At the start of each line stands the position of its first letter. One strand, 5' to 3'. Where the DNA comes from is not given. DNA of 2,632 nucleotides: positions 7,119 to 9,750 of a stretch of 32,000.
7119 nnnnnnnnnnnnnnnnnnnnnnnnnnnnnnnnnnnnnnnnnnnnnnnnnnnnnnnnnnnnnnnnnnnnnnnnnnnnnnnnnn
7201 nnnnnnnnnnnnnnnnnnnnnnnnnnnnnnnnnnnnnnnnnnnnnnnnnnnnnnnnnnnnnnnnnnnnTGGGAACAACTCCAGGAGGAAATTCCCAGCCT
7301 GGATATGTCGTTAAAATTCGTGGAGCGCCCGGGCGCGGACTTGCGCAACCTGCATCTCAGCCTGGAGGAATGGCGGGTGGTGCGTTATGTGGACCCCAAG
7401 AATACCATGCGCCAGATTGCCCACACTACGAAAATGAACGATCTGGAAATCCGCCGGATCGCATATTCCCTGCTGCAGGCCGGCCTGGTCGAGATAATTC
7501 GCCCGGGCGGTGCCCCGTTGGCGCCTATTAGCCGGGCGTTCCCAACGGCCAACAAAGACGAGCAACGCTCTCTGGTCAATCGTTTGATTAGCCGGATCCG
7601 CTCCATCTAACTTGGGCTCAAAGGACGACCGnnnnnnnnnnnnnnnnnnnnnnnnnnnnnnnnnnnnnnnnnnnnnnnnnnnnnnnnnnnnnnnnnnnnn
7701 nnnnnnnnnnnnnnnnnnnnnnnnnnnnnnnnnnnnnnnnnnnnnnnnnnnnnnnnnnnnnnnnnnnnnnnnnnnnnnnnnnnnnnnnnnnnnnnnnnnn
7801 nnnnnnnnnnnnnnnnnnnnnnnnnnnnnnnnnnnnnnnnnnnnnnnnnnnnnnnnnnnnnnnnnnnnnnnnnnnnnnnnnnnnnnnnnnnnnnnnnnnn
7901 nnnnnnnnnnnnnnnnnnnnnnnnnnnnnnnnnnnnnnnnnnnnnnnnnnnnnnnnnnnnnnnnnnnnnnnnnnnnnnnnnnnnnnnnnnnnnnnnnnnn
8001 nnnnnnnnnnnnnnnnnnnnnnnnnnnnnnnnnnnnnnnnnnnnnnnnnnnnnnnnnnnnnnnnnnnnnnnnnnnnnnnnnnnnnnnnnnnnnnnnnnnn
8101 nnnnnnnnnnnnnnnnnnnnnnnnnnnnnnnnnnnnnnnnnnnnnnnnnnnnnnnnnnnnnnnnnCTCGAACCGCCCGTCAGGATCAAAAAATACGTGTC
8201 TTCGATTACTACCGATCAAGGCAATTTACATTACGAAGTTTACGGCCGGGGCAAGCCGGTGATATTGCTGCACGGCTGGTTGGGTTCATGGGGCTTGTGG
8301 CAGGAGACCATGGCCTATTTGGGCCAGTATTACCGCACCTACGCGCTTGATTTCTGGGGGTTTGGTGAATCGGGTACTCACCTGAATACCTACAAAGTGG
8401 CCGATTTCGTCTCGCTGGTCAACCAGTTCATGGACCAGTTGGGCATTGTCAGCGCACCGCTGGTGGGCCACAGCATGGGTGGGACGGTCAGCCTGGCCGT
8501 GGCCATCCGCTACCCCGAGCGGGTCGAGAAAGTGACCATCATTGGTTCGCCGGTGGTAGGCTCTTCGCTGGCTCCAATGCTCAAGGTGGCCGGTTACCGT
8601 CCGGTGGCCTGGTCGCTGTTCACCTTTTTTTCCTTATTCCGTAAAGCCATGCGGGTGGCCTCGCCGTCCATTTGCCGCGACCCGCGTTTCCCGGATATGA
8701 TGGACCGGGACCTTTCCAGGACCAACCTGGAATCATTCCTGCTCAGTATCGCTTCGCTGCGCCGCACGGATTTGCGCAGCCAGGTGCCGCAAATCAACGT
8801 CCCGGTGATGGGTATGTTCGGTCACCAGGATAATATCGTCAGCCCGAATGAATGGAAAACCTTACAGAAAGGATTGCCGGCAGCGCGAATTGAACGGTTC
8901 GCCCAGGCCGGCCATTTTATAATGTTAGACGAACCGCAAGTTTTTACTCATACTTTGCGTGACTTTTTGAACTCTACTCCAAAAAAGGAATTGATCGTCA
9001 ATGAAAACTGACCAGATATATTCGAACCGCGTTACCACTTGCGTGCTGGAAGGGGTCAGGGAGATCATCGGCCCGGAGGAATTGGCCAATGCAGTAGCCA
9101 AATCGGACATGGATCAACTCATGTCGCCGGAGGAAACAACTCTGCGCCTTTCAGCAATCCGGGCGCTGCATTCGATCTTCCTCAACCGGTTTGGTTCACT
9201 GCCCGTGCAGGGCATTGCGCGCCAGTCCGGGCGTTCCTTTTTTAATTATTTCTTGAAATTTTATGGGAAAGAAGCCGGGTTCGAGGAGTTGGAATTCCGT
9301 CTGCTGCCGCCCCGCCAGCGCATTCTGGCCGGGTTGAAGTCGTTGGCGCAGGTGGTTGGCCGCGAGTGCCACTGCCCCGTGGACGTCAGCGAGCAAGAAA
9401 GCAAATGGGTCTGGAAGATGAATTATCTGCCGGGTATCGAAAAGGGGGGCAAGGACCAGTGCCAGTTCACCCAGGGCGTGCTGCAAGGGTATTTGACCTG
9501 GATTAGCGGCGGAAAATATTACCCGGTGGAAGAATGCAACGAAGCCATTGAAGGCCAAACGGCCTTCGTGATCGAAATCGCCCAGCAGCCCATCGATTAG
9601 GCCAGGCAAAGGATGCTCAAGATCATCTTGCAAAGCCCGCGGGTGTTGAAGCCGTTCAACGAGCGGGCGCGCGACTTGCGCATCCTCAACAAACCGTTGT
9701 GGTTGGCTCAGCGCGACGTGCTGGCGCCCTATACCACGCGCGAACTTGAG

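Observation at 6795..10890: Five-gene operon pairing a Ras-like small GTPase with DUF4388/wHTH, alpha/beta-hydrolase, V4R-like and NT+LbH proteins, but no Roadblock/MglB partner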

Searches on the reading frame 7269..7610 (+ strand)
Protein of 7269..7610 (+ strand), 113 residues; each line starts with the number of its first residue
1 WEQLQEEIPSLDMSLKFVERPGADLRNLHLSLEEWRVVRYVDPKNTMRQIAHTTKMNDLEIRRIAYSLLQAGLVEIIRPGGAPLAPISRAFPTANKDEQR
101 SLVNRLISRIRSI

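Call 48: search_protein_families(library=pfam, proteins=[window:7269-7610:+], max_evalue=1)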
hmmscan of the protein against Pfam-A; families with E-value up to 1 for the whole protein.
window:7269-7610:+ (113 aa): 4 families
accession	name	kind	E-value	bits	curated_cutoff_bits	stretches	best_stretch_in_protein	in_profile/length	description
PF08221.17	HTH_9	-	0.023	15.3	23.4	1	45-74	28-57/62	RNA polymerase III subunit RPC82 helix-turn-helix domain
PF16221.11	HTH_47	-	0.038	14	27.1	1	37-75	39-77/78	winged helix-turn-helix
PF02002.24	TFIIE_alpha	-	0.11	12.8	22.9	1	49-78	32-61/105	TFIIE alpha subunit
PF02082.26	Rrf2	-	0.14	12.8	30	1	46-78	25-57/132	Iron-dependent Transcriptional regulator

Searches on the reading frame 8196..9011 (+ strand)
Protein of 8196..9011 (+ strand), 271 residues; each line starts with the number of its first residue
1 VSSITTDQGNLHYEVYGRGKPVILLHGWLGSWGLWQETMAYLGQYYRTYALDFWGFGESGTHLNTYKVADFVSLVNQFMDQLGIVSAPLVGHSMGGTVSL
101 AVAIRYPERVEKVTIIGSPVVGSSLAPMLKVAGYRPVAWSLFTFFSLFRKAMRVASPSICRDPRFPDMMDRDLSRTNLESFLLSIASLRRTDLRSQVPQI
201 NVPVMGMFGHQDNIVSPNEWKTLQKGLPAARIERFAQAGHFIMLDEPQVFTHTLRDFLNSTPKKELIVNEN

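Call 3: search_protein_families(library=pfam, proteins=[window:8196-9011:+], max_evalue=0.1)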
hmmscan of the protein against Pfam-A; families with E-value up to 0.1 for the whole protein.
window:8196-9011:+ (271 aa): 11 families
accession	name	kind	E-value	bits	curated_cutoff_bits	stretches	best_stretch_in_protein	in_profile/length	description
PF00561.26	Abhydrolase_1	-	1.6e-33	116.9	25.8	2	20-126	1-110/245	alpha/beta hydrolase fold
PF12146.15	Hydrolase_4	-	7.3e-21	75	27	1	22-245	7-237/239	Serine aminopeptidase, S33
PF12697.13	Abhydrolase_6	-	6.7e-20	73.1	26.3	1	22-250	1-214/217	Alpha/beta hydrolase family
PF00756.26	Esterase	-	6.3e-06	26.6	22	1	87-125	117-154/251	Putative esterase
PF07819.20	PGAP1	-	6.5e-06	26.5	24.3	1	56-125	53-134/233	PGAP1-like alpha/beta domain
PF01738.24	DLH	-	0.00042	20.4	21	1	196-242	138-188/217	Dienelactone hydrolase family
PF03096.20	Ndr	-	0.0012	18.1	23.3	1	75-258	89-276/283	Ndr family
PF03959.19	FSH1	-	0.0095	16.1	21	1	164-242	149-201/211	Serine hydrolase (FSH1)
PF01764.32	Lipase_3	-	0.055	13.8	22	0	75-123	53-107/140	Lipase (class 3)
PF00975.26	Thioesterase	-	0.065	13.9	26.4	1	88-114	65-95/226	Thioesterase domain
PF12695.13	Abhydrolase_5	-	0.065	13.5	27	0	89-118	61-89/164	Alpha/beta hydrolase family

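Call 4: search_protein_families(library=ncbifam, proteins=[window:8196-9011:+], max_evalue=0.1)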
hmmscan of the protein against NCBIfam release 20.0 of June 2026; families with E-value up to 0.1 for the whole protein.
window:8196-9011:+ (271 aa): 45 families (the best 25 are shown)
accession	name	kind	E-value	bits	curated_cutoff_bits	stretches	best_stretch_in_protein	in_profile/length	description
TIGR02427.1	protocat_pcaD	equivalog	5.7e-32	111.1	255.85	2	11-116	2-110/251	3-oxoadipate enol-lactonase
NF051488.1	bifunc_PcaDC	exception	1.1e-31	110.4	390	1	11-262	2-254/375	bifunctional 3-oxoadipate enol-lactonase/4-carboxymuconolactone decarboxylase PcaDC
NF011457.0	PRK14875.1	equivalog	1.6e-31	109.6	307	2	5-124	116-237/372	acetoin dehydrogenase dihydrolipoyllysine-residue acetyltransferase subunit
NF050089.1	i_nPHAscl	equivalog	1.4e-29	103.1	300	2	10-118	8-117/288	intracellular short-chain-length polyhydroxyalkanoate depolymerase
TIGR01738.1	bioH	equivalog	6.7e-25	88.1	206.95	2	19-118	3-98/245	pimeloyl-ACP methyl ester esterase BioH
TIGR03611.1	RutD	equivalog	8.9e-24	84.2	238.5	2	12-116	2-111/258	pyrimidine utilization protein D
TIGR03695.1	menH_SHCHC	equivalog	8.2e-23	81.1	208.55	2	20-118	3-104/252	2-succinyl-6-hydroxy-2,4-cyclohexadiene-1-carboxylate synthase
NF002938.0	PRK03592.1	equivalog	6.4e-22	78.2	241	1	4-119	15-130/298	haloalkane dehalogenase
NF051487.1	bifunc_PcaCD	exception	4e-21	75.6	430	2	5-115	152-268/413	bifunctional 4-carboxymuconolactone decarboxylase/3-oxoadipate enol-lactonase PcaCD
NF045632.1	hydroxlase_HsaD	equivalog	6.6e-19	67.9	400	1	7-118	20-137/290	4,5:9,10-diseco-3-hydroxy-5,9,17-trioxoandrosta-1(10),2-diene-4-oate hydrolase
TIGR03343.1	biphenyl_bphD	equivalog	4.3e-18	65.5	462.15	1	10-259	21-281/282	2-hydroxy-6-oxo-6-phenylhexa-2,4-dienoate hydrolase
TIGR01250.1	pro_imino_pep_2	subfamily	9.6e-15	54.9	167.65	2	186-259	216-288/288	proline iminopeptidase-family hydrolase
NF002873.0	PRK03204.1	equivalog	1.3e-13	50.9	466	1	6-115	21-131/286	haloalkane dehalogenase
NF007954.0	PRK10673.1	equivalog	2e-13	50.2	399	2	20-117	17-113/255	esterase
TIGR03056.1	bchO_mg_che_rel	equivalog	2.4e-13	49.7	172.55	2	8-111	13-121/278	alpha/beta fold hydrolase BchO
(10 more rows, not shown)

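Call 53: search_solved_structures(query=window:8196-9011:+, max_evalue=1e-10, show_alignments=1)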
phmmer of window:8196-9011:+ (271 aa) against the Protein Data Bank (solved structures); distinct sequences matched with E-value up to 1e-10: 93 (the best 60 are shown).
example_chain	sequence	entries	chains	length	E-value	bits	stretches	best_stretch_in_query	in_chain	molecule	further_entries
5h3h_A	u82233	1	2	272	9.2e-23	83.9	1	7-118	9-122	Abhydrolase domain-containing protein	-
2d0d_A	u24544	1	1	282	7.1e-19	71.1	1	12-265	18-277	2-hydroxy-6-oxo-7-methylocta-2,4-dienoate hydrolase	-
1iun_A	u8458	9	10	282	1.6e-18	70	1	12-265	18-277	meta-Cleavage product hydrolase | 2-hydroxy-6-oxo-7-methylocta-2,4-dienoate hydrolase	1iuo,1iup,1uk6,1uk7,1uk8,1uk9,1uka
2xua_A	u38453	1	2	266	9.4e-18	67.5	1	10-259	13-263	3-OXOADIPATE ENOL-LACTONASE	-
4io0_A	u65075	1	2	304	1.3e-17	67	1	6-119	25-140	Soluble epoxide hydrolase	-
3fob_A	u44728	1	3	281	2.2e-17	66.2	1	10-118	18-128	Bromoperoxidase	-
4inz_A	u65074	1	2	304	2.4e-17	66.1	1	6-119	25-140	Soluble epoxide hydrolase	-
4nzz_A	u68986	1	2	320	2.6e-17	66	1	6-119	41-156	Soluble epoxide hydrolase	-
4o08_A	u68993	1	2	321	2.6e-17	66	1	6-119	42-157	Soluble epoxide hydrolase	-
5ng7_A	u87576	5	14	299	2.6e-17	66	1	10-142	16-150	epoxide hydrolase | Alpha/beta epoxide hydrolase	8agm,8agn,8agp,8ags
2og1_A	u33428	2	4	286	4.2e-17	65.3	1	9-259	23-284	2-hydroxy-6-oxo-6-phenylhexa-2,4-dienoate hydrolase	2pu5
9ijk_A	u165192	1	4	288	6.5e-17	64.7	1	11-258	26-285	2-hydroxy-6-oxononadienedioate/2-hydroxy-6-oxononatrienedioate hydrolase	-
1u2e_A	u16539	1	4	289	6.6e-17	64.7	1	11-258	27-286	2-hydroxy-6-ketonona-2,4-dienedioic acid hydrolase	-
2rht_A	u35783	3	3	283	1e-16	64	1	9-259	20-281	2-hydroxy-6-oxo-6-phenylhexa-2,4-dienoate hydrolase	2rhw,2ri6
2puh_A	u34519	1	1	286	1.1e-16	64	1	9-259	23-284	2-hydroxy-6-oxo-6-phenylhexa-2,4-dienoate hydrolase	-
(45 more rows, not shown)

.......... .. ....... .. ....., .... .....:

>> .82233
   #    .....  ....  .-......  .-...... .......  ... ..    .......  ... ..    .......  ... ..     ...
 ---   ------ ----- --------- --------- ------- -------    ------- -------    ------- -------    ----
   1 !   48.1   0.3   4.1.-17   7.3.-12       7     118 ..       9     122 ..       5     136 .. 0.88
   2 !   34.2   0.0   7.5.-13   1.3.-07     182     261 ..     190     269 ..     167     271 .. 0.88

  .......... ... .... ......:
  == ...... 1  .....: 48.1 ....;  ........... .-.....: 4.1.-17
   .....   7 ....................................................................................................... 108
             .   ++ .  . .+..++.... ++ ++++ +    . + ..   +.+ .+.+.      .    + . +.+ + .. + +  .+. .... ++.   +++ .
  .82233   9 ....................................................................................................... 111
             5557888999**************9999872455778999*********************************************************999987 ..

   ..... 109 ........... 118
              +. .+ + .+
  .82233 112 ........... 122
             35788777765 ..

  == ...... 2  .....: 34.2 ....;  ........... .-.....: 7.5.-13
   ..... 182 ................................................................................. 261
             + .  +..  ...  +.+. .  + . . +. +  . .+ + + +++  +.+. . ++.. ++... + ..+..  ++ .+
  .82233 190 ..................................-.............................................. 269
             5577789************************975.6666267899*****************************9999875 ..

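Call 91: search_protein_families(library=padloc, proteins=[window:8196-9011:+], max_evalue=0.001)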
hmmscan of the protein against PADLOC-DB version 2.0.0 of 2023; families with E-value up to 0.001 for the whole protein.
window:8196-9011:+ (271 aa): 0 families

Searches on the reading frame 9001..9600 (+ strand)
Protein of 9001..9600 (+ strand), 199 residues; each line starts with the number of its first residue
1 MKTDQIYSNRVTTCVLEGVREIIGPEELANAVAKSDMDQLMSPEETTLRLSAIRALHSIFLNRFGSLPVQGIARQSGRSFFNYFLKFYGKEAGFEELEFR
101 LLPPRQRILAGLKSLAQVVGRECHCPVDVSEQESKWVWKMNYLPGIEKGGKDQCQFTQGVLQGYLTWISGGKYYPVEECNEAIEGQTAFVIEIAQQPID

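Call 3: search_protein_families(library=pfam, proteins=[window:9001-9600:+], max_evalue=0.1)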
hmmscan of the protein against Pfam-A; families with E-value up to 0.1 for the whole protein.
window:9001-9600:+ (199 aa): 0 families

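Call 4: search_protein_families(library=ncbifam, proteins=[window:9001-9600:+], max_evalue=0.1)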
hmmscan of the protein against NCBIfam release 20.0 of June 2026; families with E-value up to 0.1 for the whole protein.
window:9001-9600:+ (199 aa): 0 families

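Call 23: search_solved_structures(query=window:9001-9600:+, max_evalue=10, show_alignments=1)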
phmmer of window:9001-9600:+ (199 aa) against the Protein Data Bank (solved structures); distinct sequences matched with E-value up to 10: 1.
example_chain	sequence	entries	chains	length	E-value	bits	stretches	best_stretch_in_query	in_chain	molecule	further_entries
1d2p_A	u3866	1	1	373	0.52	13.2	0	127-171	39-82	COLLAGEN ADHESIN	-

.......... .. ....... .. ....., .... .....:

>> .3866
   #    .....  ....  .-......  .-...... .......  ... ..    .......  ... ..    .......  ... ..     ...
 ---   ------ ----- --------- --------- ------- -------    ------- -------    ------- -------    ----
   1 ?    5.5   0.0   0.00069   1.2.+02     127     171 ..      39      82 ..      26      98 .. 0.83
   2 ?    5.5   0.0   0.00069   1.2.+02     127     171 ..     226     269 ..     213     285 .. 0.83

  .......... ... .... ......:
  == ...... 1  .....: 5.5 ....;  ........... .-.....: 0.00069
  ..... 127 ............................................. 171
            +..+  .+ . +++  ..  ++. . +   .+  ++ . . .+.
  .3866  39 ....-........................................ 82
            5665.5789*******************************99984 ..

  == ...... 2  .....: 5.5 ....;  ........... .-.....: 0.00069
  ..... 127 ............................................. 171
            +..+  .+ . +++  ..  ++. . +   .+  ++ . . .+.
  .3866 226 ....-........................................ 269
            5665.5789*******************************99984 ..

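Call 26: find_homologous_proteins(query=window:9001-9600:+, max_evalue=0.001)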
Query window:9001-9600:+ (199 aa): 3 proteins with E <= 0.001 among 100 candidates.
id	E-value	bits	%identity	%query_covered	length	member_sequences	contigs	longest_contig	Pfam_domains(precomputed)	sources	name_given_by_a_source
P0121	3.1e-130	450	100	100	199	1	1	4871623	-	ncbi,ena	-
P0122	1.4e-86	307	69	100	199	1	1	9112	-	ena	-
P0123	1.7e-24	105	35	76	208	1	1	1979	-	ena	-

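Call 36: search_protein_families(library=pfam, alignment_id=A1, max_evalue=0.01)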
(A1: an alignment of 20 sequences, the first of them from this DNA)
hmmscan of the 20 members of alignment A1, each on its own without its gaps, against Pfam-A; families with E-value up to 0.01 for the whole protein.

A. member 1, seq(199 aa): 0 families

B. families by the number of members that match (of 20 scanned): 2 families
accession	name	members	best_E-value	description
PF02830.23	V4R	15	2.1e-10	V4R domain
PF18546.6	MetOD1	4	0.00018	Methanogen output domain 1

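Call 37: search_solved_structures(query=A1, max_evalue=1, show_alignments=2)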
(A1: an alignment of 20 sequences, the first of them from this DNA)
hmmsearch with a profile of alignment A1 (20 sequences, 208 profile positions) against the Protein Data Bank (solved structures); distinct sequences matched with E-value up to 1: 4.
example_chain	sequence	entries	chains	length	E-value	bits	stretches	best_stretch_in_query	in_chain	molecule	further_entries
5fru_A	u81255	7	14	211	0.0052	19.2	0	158-200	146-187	Positive phenol-degradative gene regulator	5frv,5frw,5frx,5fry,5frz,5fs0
2osd_A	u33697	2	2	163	0.049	16.1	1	157-203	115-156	Hypothetical protein MJ1460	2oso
7vqf_A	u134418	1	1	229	0.1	15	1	156-200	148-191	Phenol sensing regulator, MopR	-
5kbe_A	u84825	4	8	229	0.12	14.8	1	156-200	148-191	MopR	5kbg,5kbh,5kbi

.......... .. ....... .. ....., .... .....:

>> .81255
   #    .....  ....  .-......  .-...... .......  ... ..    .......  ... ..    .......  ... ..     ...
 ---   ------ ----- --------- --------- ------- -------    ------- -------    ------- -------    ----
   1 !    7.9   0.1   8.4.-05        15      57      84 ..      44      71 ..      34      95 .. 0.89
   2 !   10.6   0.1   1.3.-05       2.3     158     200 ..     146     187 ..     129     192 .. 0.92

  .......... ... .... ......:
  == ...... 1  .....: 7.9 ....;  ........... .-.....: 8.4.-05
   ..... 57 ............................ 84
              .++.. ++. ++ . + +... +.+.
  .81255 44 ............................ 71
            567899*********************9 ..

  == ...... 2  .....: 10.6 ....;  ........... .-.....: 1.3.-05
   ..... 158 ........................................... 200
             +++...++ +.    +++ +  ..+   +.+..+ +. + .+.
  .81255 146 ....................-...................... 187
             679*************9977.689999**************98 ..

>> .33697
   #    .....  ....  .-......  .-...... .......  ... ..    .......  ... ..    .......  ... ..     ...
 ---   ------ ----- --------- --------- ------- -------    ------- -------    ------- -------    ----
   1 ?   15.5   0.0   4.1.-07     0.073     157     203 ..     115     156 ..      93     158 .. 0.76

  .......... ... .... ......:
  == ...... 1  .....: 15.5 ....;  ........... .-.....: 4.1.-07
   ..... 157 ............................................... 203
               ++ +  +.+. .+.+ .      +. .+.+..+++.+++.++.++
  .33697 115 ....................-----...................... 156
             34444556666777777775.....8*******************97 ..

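Call 91: search_protein_families(library=padloc, proteins=[window:9001-9600:+], max_evalue=0.001)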
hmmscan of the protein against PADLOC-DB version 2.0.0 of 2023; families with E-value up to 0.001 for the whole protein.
window:9001-9600:+ (199 aa): 0 families
